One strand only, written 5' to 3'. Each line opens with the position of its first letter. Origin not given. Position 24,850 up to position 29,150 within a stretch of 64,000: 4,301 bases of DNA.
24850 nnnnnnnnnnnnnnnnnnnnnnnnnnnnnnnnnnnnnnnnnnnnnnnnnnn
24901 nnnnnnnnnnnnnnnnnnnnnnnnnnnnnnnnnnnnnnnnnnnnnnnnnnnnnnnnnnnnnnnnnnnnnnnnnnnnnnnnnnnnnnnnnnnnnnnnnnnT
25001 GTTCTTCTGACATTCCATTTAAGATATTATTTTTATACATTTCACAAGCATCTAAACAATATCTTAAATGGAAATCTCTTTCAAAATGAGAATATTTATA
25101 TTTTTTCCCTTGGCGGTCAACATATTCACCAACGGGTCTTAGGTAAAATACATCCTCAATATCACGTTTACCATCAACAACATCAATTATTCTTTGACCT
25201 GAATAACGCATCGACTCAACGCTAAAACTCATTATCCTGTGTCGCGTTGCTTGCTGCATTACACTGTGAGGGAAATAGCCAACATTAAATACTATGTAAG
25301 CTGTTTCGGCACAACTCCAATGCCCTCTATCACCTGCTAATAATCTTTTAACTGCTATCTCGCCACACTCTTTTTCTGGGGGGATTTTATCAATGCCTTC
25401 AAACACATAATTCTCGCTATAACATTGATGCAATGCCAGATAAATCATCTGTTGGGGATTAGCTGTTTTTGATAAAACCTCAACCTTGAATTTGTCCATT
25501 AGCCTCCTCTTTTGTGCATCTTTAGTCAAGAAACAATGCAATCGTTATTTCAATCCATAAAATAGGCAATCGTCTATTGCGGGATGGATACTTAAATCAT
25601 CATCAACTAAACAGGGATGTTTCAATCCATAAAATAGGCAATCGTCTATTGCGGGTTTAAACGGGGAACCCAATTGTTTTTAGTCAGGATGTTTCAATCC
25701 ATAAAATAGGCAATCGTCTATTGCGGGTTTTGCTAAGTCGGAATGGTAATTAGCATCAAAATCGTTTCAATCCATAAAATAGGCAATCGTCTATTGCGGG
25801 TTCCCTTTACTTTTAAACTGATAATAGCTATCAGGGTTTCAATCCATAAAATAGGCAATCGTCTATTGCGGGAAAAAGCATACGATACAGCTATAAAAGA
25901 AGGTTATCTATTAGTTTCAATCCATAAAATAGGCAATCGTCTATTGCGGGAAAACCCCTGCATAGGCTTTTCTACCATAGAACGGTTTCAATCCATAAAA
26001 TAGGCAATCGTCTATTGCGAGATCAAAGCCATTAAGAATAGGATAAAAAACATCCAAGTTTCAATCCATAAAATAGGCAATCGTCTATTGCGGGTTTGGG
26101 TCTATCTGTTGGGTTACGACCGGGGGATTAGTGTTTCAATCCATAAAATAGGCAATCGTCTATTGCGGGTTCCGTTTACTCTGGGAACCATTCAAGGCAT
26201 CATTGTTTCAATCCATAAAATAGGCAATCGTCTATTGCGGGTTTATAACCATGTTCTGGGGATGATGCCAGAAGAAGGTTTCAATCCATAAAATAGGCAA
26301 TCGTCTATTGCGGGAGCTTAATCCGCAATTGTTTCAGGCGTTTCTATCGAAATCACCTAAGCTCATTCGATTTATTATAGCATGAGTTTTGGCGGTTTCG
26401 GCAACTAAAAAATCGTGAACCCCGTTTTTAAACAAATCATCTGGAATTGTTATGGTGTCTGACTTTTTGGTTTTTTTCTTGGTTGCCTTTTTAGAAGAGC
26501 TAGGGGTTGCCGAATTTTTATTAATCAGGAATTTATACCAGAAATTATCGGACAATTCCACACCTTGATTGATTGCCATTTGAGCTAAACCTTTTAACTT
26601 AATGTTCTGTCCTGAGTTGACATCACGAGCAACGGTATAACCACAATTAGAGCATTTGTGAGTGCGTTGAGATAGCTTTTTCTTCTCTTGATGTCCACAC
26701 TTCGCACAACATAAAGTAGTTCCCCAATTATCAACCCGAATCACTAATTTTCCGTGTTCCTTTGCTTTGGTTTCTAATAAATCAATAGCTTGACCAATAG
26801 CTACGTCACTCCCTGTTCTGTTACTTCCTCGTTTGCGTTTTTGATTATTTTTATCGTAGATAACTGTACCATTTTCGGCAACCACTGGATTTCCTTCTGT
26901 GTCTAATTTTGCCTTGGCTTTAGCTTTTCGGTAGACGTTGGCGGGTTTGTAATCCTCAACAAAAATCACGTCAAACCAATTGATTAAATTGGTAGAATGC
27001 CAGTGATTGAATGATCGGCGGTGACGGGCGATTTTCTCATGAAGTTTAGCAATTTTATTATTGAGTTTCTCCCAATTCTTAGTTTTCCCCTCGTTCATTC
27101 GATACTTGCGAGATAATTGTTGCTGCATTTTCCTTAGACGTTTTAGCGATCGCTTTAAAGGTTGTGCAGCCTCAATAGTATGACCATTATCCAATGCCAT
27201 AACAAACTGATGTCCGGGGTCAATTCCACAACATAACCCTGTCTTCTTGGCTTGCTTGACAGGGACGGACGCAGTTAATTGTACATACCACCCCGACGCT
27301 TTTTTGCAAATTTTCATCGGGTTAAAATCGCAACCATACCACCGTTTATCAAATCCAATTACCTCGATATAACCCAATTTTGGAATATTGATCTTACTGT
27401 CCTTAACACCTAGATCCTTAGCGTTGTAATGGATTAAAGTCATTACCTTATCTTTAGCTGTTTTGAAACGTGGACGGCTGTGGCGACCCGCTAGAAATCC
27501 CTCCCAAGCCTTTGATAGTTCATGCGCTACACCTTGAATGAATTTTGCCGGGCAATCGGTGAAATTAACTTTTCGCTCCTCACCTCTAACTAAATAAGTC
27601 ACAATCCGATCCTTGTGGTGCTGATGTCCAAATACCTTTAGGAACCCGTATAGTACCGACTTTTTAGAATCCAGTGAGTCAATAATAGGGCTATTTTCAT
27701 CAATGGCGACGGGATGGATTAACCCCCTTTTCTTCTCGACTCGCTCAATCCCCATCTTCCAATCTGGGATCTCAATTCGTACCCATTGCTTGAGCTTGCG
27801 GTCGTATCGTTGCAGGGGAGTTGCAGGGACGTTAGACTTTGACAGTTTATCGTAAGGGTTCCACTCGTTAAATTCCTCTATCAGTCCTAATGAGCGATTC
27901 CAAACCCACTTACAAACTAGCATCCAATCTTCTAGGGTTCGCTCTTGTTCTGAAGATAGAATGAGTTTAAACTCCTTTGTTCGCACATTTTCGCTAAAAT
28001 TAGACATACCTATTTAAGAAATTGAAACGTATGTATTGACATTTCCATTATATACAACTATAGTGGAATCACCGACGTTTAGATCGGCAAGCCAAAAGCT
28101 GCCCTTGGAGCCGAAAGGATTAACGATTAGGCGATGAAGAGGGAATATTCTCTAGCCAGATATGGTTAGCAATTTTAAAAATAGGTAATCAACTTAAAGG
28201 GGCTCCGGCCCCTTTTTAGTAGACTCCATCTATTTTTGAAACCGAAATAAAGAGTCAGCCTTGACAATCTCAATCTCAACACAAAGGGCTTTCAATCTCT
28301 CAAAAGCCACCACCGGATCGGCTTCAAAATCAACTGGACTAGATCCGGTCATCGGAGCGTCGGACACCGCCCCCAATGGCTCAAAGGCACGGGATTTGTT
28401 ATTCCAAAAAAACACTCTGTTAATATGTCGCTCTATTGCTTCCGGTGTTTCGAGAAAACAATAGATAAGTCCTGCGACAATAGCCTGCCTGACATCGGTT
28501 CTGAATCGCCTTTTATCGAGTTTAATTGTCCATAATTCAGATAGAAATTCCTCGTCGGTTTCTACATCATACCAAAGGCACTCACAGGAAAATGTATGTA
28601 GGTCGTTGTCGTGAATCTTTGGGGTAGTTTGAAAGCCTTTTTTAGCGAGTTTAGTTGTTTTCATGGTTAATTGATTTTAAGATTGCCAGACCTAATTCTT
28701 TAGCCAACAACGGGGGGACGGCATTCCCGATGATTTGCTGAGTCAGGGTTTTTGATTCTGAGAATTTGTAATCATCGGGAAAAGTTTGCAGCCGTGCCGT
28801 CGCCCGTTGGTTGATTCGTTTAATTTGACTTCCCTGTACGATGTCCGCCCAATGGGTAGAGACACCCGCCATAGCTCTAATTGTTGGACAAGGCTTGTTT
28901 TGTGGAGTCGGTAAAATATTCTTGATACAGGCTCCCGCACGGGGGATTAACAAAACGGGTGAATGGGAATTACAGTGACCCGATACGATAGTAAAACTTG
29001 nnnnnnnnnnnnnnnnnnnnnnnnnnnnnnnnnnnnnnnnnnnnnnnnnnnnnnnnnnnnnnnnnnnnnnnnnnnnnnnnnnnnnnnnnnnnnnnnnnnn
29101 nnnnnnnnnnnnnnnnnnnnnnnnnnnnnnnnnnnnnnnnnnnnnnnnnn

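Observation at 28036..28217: Candidate tracrRNA transcribed divergently, just upstream of the nuclease gene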

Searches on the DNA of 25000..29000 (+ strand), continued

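Call 61: search_with_rna_model(model_id=R2, source=L096, start=2000, end=5000, filters=off, max_evalue=10, show_alignments=2)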
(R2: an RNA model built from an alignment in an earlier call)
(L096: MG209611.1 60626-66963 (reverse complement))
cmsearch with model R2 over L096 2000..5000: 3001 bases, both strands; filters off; matches with E-value up to 10: 13.
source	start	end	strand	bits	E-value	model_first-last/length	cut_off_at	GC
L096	3946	4071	+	9.3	0.37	1-121/121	no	0.44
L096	2095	2200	-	6.3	1.7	1-121/121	no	0.36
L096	2262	2384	-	5.2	2.8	1-121/121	no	0.33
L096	2076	2201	+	5.1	3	1-121/121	no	0.37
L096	2374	2500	+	3.8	5.7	1-121/121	no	0.33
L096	2243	2265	+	3.7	6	1-121/121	no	0.22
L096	2836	2877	-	3.5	6.7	1-121/121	no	0.21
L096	2837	2861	+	3.5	6.7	1-121/121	no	0.12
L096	3743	3827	+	3.4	7.1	1-121/121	no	0.41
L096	4860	4966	-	3.3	7.3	1-121/121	no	0.36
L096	4192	4294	+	3.2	7.6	1-121/121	no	0.4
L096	3325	3412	+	3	8.5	1-121/121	no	0.43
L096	3533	3544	+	2.7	9.8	22-33/121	no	0.42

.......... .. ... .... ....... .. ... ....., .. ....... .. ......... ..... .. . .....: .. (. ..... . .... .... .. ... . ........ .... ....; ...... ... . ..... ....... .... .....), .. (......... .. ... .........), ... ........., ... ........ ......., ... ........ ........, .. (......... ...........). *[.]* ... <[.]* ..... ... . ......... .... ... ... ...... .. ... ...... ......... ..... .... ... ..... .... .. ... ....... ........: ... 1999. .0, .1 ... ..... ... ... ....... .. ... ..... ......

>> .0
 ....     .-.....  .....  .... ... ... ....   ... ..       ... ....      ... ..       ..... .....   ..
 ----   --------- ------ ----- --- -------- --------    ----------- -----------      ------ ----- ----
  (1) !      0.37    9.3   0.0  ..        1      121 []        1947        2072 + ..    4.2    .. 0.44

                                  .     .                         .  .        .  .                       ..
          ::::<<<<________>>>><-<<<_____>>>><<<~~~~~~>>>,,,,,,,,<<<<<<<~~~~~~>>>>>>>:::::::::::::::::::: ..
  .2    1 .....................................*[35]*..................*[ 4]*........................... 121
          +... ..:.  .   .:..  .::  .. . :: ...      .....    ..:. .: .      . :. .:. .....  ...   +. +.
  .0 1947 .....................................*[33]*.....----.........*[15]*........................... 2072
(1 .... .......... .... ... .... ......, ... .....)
